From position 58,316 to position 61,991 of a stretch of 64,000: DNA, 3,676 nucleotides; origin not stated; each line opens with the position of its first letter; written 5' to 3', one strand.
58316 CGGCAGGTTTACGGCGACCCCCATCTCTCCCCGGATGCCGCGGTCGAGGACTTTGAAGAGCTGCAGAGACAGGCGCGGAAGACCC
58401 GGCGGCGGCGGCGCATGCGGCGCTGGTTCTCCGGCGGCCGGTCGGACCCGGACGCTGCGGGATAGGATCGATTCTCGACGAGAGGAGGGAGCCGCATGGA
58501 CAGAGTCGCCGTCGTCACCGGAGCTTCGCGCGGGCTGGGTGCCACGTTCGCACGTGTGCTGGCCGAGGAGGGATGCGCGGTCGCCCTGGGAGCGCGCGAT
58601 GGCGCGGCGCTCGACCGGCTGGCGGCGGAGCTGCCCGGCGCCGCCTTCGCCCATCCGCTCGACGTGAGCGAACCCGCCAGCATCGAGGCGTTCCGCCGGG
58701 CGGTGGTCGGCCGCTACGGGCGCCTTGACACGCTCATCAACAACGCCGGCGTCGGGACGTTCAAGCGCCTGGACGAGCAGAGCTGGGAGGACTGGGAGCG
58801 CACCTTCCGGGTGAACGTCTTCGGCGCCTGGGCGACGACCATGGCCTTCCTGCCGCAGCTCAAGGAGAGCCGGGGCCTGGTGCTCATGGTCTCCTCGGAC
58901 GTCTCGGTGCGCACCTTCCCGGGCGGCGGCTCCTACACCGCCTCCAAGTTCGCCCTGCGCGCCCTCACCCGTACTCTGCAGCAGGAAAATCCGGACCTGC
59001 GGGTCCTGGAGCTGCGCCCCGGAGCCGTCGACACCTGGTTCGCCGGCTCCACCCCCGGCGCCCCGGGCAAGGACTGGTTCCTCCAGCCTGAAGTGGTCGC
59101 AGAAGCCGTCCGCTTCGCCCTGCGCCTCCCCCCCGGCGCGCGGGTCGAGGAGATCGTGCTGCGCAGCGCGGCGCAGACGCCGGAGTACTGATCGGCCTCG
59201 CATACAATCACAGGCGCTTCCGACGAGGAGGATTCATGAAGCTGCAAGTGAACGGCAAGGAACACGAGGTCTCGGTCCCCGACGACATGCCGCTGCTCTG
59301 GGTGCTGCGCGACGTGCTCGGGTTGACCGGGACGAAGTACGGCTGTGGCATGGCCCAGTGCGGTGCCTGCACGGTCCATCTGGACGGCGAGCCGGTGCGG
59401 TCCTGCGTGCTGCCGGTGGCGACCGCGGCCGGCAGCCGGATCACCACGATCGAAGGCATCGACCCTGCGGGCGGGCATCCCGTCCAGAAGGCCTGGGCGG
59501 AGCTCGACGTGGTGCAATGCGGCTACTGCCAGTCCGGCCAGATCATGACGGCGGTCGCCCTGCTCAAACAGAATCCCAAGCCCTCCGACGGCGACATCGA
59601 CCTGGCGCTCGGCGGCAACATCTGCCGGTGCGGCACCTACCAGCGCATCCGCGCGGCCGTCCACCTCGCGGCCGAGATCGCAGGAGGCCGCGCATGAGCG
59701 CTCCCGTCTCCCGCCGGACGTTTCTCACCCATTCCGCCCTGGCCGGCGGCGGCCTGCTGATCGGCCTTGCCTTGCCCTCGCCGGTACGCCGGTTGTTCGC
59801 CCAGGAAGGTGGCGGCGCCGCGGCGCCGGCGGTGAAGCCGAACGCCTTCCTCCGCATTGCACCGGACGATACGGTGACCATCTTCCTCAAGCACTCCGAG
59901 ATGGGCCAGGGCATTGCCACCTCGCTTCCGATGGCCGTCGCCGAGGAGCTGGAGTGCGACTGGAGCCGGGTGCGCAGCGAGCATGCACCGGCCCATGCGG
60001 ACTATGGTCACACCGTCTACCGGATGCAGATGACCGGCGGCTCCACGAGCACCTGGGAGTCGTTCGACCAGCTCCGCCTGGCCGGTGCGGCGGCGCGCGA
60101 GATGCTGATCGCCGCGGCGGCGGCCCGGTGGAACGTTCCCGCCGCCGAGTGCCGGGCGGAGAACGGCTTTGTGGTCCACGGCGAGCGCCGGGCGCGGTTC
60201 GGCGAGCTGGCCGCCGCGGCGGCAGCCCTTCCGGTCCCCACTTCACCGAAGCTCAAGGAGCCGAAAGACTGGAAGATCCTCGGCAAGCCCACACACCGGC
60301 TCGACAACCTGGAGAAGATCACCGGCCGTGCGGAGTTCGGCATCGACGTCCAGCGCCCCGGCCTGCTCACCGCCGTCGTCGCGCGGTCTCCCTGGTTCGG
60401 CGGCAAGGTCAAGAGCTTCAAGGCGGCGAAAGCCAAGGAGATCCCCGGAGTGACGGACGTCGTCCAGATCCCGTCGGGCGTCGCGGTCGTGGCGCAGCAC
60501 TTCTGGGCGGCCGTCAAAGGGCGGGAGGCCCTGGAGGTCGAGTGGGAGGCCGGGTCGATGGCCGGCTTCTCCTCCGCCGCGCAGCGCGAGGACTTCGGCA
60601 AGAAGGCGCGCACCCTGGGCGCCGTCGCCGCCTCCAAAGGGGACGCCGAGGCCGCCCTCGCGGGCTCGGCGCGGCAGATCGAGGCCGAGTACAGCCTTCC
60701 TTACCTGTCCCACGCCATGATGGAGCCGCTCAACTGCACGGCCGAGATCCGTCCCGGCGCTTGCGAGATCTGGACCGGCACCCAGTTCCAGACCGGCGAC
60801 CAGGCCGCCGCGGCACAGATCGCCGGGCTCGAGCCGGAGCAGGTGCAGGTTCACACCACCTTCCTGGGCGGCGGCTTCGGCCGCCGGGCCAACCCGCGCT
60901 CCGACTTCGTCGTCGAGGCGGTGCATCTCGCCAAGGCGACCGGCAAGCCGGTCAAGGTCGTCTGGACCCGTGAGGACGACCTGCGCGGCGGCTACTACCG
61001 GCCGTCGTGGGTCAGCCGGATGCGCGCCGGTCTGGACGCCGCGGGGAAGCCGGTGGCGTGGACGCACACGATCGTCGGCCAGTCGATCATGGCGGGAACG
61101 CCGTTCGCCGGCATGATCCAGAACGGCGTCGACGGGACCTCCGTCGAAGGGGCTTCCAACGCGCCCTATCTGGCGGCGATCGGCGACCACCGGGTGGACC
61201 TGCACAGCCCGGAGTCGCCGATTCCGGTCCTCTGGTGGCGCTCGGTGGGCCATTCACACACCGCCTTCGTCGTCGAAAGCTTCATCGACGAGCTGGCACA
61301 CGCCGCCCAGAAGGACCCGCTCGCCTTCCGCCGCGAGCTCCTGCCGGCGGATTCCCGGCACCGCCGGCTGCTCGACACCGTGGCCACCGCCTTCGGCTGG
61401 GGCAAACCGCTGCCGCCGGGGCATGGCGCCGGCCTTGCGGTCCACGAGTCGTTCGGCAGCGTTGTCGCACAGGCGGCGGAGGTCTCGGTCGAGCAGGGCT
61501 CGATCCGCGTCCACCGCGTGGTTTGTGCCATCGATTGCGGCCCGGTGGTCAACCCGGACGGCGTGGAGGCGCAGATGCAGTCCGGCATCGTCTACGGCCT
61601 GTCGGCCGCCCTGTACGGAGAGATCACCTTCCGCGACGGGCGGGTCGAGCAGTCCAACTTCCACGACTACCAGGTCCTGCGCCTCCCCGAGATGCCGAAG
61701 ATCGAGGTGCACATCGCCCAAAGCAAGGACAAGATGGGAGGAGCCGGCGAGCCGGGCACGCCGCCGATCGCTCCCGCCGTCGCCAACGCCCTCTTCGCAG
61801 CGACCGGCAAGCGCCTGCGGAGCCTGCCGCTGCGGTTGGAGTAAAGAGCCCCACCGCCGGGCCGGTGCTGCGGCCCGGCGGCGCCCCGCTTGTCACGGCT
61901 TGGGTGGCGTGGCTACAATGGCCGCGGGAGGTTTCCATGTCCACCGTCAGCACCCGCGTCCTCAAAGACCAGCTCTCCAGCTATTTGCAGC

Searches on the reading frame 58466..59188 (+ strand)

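Call 89: search_protein_families(library=pfam, proteins=[window:58466-59188:+], max_evalue=0.001)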
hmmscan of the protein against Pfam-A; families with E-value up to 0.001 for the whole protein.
window:58466-59188:+ (241 aa): 3 families
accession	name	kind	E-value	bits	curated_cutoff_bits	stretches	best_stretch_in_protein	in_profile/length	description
PF00106.31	adh_short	-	3.9e-44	150.9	26.6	1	13-193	1-187/195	short chain dehydrogenase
PF13561.12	adh_short_C2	-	9.9e-33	114.1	27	1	19-198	1-186/236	Enoyl-(Acyl carrier protein) reductase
PF08659.16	KR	-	1.4e-12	48.3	22.6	1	16-175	4-167/180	KR domain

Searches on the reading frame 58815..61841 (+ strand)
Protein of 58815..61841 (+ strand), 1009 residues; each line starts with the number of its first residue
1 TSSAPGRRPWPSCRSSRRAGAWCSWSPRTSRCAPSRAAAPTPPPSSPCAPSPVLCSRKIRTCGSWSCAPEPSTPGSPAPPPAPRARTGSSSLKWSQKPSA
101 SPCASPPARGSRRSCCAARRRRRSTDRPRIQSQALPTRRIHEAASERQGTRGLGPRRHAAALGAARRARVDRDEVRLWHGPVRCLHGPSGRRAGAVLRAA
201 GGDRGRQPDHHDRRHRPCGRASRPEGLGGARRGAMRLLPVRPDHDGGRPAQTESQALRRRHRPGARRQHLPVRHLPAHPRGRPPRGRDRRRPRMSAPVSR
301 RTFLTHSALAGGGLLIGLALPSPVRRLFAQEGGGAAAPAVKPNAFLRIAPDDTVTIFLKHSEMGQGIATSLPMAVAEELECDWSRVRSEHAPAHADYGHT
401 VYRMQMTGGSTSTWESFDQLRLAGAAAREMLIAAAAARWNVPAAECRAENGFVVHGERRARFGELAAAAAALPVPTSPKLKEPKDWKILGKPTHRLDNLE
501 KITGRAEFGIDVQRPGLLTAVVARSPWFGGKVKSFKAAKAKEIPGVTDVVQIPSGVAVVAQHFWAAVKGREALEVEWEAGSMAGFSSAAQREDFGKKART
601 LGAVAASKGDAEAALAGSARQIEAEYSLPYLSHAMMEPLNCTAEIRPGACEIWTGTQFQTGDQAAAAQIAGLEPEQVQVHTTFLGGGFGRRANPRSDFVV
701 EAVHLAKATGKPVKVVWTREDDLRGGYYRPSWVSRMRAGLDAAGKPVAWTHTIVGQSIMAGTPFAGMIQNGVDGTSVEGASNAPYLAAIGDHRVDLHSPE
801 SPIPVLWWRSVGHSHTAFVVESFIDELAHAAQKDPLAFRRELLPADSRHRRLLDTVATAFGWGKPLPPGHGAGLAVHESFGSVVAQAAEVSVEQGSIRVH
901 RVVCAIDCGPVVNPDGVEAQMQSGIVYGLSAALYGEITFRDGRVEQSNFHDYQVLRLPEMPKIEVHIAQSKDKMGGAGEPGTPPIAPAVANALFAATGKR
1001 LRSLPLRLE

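Call 89: search_protein_families(library=pfam, proteins=[window:58815-61841:+], max_evalue=0.001)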
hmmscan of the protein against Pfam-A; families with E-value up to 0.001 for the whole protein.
window:58815-61841:+ (1009 aa): 2 families
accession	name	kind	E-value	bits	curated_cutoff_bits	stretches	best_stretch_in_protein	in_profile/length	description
PF02738.23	MoCoBD_1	-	5.4e-34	117.8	27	1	606-841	13-242/244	Molybdopterin cofactor-binding domain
PF20256.3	MoCoBD_2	-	2.6e-33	116.2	27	2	884-961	203-283/283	Molybdopterin cofactor-binding domain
